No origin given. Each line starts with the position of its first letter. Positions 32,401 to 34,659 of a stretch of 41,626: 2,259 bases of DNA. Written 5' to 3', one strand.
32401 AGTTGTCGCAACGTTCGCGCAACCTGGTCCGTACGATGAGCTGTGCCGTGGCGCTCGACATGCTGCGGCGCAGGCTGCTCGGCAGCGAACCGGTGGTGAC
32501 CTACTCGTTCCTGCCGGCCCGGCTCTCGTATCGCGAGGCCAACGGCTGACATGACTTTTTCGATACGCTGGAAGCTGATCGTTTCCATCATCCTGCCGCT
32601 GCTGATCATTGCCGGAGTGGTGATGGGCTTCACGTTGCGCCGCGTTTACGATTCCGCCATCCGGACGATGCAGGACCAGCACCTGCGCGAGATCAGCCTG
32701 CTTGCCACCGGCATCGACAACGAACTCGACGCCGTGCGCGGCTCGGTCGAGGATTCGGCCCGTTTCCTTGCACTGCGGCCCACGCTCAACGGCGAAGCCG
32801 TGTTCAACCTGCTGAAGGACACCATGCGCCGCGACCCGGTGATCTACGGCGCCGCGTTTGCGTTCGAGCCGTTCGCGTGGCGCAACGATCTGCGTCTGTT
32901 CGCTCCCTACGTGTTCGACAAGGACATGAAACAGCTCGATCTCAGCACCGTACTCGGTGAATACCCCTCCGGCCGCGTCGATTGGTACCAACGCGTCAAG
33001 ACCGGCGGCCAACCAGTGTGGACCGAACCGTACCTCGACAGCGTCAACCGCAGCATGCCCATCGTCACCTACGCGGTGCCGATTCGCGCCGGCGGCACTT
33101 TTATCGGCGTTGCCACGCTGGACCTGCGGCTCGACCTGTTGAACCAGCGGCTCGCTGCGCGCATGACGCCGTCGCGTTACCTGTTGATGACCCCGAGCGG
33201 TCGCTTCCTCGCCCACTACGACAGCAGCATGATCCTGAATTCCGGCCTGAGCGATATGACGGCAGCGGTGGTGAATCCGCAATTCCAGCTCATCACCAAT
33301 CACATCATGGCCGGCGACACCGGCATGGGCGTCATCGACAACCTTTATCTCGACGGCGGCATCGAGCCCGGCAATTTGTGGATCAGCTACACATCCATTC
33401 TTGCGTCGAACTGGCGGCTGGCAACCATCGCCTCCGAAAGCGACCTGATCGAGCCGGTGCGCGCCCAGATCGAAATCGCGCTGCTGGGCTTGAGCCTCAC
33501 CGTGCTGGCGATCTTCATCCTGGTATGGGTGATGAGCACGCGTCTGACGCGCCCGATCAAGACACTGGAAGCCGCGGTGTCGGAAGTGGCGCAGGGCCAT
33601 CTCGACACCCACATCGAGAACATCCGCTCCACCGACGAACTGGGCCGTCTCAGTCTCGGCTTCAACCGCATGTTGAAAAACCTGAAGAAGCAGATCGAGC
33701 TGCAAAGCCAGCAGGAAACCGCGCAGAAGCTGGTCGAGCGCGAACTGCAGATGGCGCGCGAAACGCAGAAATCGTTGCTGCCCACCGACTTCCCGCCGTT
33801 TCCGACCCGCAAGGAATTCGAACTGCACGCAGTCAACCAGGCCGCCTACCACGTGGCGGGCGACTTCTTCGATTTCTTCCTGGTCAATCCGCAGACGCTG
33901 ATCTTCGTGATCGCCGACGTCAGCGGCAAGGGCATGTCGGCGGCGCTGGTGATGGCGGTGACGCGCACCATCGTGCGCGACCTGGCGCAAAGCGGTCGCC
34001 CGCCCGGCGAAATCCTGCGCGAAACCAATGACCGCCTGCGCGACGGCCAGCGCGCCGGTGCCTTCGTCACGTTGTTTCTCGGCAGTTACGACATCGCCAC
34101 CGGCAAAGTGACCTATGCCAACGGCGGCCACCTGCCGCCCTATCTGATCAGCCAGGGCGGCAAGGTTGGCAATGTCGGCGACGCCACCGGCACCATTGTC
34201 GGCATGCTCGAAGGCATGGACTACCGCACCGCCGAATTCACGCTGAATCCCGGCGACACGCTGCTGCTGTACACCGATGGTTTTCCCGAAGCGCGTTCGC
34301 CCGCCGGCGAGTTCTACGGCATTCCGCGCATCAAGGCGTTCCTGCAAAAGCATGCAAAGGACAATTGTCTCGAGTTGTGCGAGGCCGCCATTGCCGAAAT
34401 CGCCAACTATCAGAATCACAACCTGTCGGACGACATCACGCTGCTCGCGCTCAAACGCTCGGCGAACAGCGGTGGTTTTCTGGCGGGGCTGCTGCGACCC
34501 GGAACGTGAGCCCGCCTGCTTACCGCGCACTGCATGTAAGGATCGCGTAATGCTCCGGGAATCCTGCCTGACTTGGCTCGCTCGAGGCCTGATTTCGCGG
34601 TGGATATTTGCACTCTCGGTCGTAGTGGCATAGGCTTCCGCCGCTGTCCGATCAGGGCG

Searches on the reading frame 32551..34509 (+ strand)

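Call 3: search_protein_families(library=pfam, proteins=[window:32551-34509:+], max_evalue=0.01)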
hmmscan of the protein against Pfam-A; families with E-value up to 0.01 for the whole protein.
window:32551-34509:+ (652 aa): 4 families
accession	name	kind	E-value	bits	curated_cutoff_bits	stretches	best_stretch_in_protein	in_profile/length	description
PF07228.17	SpoIIE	-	5.2e-55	186.8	25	1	447-636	2-191/192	Stage II sporulation protein E (SpoIIE)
PF22673.2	MCP-like_PDC_1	-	5.8e-22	78.7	27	1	85-198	2-112/113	Methyl-accepting chemotaxis protein-like, first PDC sensor domain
PF00672.30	HAMP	-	7.4e-14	52.2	25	1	328-379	2-52/53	HAMP domain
PF02743.24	dCache_1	-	1.4e-11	44.9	45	1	120-223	72-183/240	Cache domain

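Call 4: search_protein_families(library=ncbifam, proteins=[window:32551-34509:+], max_evalue=0.01)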
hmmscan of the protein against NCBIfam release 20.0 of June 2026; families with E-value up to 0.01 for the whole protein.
window:32551-34509:+ (652 aa): 29 families (the best 25 are shown)
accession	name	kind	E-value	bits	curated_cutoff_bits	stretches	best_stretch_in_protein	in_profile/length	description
NF038263.1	prot_phos_SiaA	equivalog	4.3e-21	75.1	700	1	172-635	166-656/658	biofilm regulation protein phosphatase SiaA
NF045505.1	RR_RssB_Pseudo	equivalog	1e-15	57.7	700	1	380-582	136-342/394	two-component system response regulator RssB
NF052458.1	PhdiestGepA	equivalog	1.6e-15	56.4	1200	1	121-387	146-423/840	phosphodiesterase GepA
NF033092.0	HK_WalK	equivalog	4.2e-11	42.1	725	1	298-386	167-254/594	cell wall metabolism sensor histidine kinase WalK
TIGR02865.1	spore_II_E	equivalog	2.2e-10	39.3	490.8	1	428-632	559-759/764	stage II sporulation protein E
NF045900.1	HisKinCpxALeg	equivalog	1.6e-09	37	800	1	267-383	110-229/451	two-component system sensor histidine kinase CpxA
NF012163.2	BaeS_SmeS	equivalog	7.7e-09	35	500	1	304-382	160-237/457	sensor histidine kinase efflux regulator BaeS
NF040691.1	MtrAB_MtrB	equivalog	2.3e-08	33.5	450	1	295-385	178-264/507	MtrAB system histidine kinase MtrB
NF058645.1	MCPCtpMPsAe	equivalog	2.7e-08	33.1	900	1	306-406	202-305/558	methyl-accepting chemotaxis protein CtpM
NF047496.1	HK_LIC11548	equivalog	6.4e-08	31.8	750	1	302-413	270-379/589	LIC_11548 family sensor histidine kinase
NF047794.1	HisKinPtgB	equivalog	2.5e-07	29.3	1000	1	313-406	342-430/656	two-component system sensor histidine kinase PgtB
NF007007.0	PRK09470.1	equivalog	4.4e-07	29.1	486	1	315-385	175-245/463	envelope stress sensor histidine kinase CpxA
NF007837.0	PRK10549.1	equivalog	7e-07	28.3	603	1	309-382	165-237/466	envelope stress sensor histidine kinase BaeS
NF011874.0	PRK15347.1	equivalog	9e-07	27.3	852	1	281-383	269-371/921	two component system sensor kinase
NF053592.1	HK_near_YfiR_like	equivalog_domain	1e-06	28.5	194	1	293-379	136-222/223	sensor histidine kinase, YfiR-like protein-associated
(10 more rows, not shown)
